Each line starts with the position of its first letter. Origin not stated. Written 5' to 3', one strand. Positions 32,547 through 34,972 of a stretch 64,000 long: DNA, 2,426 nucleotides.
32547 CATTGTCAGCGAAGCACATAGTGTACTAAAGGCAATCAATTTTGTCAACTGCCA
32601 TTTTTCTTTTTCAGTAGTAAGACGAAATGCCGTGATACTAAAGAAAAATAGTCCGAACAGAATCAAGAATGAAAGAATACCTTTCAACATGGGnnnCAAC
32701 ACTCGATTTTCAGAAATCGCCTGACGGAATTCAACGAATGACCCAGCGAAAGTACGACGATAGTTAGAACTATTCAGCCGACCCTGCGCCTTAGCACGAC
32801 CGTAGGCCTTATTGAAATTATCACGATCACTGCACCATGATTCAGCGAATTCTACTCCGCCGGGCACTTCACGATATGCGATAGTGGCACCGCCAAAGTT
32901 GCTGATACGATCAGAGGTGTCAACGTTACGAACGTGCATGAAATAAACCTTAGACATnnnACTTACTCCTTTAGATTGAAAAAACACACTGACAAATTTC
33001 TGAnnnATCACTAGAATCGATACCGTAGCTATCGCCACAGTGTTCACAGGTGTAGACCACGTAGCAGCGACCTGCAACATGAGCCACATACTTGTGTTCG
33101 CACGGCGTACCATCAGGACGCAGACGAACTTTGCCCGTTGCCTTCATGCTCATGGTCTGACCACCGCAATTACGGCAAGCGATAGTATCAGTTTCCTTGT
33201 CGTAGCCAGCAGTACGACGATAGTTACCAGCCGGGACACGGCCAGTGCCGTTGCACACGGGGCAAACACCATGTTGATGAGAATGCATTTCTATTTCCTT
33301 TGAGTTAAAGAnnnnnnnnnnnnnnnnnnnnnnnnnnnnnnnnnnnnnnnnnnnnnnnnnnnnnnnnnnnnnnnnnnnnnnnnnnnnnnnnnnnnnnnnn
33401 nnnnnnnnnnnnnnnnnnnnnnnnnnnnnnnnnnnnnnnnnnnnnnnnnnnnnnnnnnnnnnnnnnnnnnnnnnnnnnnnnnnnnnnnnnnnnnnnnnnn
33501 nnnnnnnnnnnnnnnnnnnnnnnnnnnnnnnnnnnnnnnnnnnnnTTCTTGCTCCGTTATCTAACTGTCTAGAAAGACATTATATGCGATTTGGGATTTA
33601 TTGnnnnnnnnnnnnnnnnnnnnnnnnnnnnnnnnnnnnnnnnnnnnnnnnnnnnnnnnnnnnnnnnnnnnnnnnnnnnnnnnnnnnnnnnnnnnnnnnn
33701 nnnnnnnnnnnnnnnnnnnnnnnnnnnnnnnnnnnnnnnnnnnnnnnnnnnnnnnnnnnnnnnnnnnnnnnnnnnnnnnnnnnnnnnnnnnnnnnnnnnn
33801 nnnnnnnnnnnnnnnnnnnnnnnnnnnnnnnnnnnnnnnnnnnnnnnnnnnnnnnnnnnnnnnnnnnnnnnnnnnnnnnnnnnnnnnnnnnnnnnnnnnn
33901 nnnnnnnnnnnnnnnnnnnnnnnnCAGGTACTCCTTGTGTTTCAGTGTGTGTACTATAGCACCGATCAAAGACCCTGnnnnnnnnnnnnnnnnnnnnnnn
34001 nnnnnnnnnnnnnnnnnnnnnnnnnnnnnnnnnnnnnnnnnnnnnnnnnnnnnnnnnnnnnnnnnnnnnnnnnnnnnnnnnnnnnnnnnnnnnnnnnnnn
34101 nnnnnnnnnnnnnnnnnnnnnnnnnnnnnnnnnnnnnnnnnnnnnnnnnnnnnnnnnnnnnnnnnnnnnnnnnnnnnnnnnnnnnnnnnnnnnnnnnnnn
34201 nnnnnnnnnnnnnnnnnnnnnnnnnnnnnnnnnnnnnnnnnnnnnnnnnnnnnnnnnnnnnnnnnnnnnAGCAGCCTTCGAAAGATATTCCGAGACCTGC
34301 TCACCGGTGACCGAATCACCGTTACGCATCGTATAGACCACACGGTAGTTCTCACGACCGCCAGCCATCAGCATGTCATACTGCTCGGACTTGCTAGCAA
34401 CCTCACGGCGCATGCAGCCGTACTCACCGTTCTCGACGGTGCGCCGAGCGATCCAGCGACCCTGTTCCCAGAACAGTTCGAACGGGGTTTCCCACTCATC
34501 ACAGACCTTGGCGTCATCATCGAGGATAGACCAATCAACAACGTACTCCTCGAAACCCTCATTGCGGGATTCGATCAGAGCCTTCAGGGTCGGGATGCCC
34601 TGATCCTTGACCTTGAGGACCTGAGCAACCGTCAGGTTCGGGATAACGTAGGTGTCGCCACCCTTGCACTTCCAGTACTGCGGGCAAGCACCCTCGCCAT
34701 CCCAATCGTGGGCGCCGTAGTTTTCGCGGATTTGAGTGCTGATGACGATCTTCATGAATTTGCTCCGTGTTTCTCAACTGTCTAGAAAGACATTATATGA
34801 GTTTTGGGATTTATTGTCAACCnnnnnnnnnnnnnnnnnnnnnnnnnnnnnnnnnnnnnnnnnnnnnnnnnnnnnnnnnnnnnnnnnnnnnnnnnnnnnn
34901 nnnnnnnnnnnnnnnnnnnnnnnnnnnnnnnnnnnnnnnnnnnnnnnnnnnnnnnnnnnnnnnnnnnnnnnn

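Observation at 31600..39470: GC-rich mosaic block packed with consensus sigma70 promoters, four in a near-identical cassette of about 55 bp with a conserved leader hairpin and RBS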

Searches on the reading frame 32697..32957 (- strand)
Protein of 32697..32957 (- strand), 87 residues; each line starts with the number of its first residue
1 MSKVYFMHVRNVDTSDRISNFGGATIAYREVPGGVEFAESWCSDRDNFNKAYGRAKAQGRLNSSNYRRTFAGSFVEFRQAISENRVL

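Call 15: search_protein_families(library=pfam, max_evalue=0.01, proteins=[window:32697-32957:-])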
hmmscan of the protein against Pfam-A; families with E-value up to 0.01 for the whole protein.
window:32697-32957:- (87 aa): 0 families

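Call 72: search_protein_families(library=phrogs, max_evalue=0.001, proteins=[window:32697-32957:-])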
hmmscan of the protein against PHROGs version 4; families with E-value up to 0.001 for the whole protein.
window:32697-32957:- (87 aa): 0 families

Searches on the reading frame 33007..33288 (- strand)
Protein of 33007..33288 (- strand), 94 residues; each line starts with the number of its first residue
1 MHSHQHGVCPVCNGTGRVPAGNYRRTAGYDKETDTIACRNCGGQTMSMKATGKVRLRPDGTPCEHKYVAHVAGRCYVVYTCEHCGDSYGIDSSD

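Call 15: search_protein_families(library=pfam, max_evalue=0.01, proteins=[window:33007-33288:-])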
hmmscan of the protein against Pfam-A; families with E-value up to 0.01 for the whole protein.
window:33007-33288:- (94 aa): 2 families
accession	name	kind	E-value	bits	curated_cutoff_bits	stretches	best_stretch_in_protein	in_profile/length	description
PF03604.18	Zn_ribbon_RPAB4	-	0.0054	16.8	24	0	30-42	12-24/32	DNA directed RNA polymerase, 7 kDa subunit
PF13717.11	Zn_ribbon_4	-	0.008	16.5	30.3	0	80-93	4-17/36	zinc-ribbon domain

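Call 72: search_protein_families(library=phrogs, max_evalue=0.001, proteins=[window:33007-33288:-])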
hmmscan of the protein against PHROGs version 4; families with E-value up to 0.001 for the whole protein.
window:33007-33288:- (94 aa): 1 family
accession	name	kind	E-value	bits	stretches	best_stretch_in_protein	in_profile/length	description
phrog_12574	-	unknown function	0.00047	21.4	1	1-49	31-70/75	-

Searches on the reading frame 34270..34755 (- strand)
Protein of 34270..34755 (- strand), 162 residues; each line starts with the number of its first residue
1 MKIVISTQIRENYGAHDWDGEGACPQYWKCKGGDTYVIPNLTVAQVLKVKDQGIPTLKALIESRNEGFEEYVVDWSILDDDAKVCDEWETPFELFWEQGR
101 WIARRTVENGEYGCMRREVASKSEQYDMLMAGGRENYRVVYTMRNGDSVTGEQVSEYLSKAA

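Call 15: search_protein_families(library=pfam, max_evalue=0.01, proteins=[window:34270-34755:-])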
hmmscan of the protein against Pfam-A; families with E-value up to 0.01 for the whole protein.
window:34270-34755:- (162 aa): 0 families

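Call 28: search_dna_similar(query=window:34270-34755:-, collection=phages, mode=protein, max_rows=15, max_evalue=0.001)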
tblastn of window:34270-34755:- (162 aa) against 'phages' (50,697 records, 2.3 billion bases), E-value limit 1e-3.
Records with a match: 1; places in all: 1; records where one place covers at least 80% of the query: 0.
Best place of each record, by identity: <60% 1.
By first word of the organism name: Phage 1.
By host as written in the record: - 1.
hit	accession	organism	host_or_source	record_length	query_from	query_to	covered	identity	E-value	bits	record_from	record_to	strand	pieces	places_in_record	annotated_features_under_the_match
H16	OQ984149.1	Phage C48C1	-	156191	1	91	56%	41.7%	9e-14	73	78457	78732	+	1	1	hypothetical protein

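Call 66: find_homologous_proteins(query=window:34270-34755:-)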
Query window:34270-34755:- (162 aa): 904 proteins with E <= 0.001 among 918 candidates; the best 120 are listed.
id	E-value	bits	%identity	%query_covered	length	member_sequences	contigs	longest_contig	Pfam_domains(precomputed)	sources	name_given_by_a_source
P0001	2.2e-107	374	100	100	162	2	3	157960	-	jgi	jgi:hypothetical protein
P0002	1.3e-105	368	99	100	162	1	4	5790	-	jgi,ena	jgi:hypothetical protein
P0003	4.6e-105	367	98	100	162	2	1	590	-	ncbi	-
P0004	6.9e-105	366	99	100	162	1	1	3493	-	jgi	jgi:hypothetical protein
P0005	1.0e-104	365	98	100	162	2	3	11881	-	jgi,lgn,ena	jgi:hypothetical protein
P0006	5.2e-97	340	90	100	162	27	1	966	-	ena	-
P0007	3.9e-95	334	88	100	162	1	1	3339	-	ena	-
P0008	6.0e-95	334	87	100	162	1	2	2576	-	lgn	-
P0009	8.5e-95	333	88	100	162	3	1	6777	-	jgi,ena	-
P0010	9.8e-95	333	88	100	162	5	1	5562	-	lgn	-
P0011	9.8e-92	323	85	100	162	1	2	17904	-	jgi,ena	jgi:hypothetical protein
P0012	3.6e-91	321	85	100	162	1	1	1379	-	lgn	-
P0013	8.3e-91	320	84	100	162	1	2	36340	-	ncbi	-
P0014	2.2e-89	316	83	100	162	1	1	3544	-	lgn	-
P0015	1.7e-88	313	83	100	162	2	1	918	-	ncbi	-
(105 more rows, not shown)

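Call 68: find_encoding_contigs(protein=P0001, flank=2000, max_places=4)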
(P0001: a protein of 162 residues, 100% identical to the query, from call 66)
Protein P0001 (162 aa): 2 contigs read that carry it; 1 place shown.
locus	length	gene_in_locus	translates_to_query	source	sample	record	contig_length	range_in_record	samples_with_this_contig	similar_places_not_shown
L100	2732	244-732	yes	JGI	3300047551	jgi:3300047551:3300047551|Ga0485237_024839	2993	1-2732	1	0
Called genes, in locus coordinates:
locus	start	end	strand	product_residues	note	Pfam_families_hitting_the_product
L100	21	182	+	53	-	-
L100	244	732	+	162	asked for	-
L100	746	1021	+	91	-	-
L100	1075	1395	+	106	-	PF20274:cREC_REC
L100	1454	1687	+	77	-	-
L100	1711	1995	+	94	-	-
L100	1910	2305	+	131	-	-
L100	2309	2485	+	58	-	-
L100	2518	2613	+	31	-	-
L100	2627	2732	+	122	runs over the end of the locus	?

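Call 72: search_protein_families(library=phrogs, max_evalue=0.001, proteins=[window:34270-34755:-])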
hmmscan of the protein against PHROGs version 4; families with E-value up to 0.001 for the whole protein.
window:34270-34755:- (162 aa): 0 families

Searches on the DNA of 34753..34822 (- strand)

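Call 50: search_dna_similar(query=window:34753-34822:-, collection=phages, mode=distant, max_evalue=1, max_rows=15)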
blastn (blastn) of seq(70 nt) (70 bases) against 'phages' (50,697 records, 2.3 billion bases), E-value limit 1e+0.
No match.
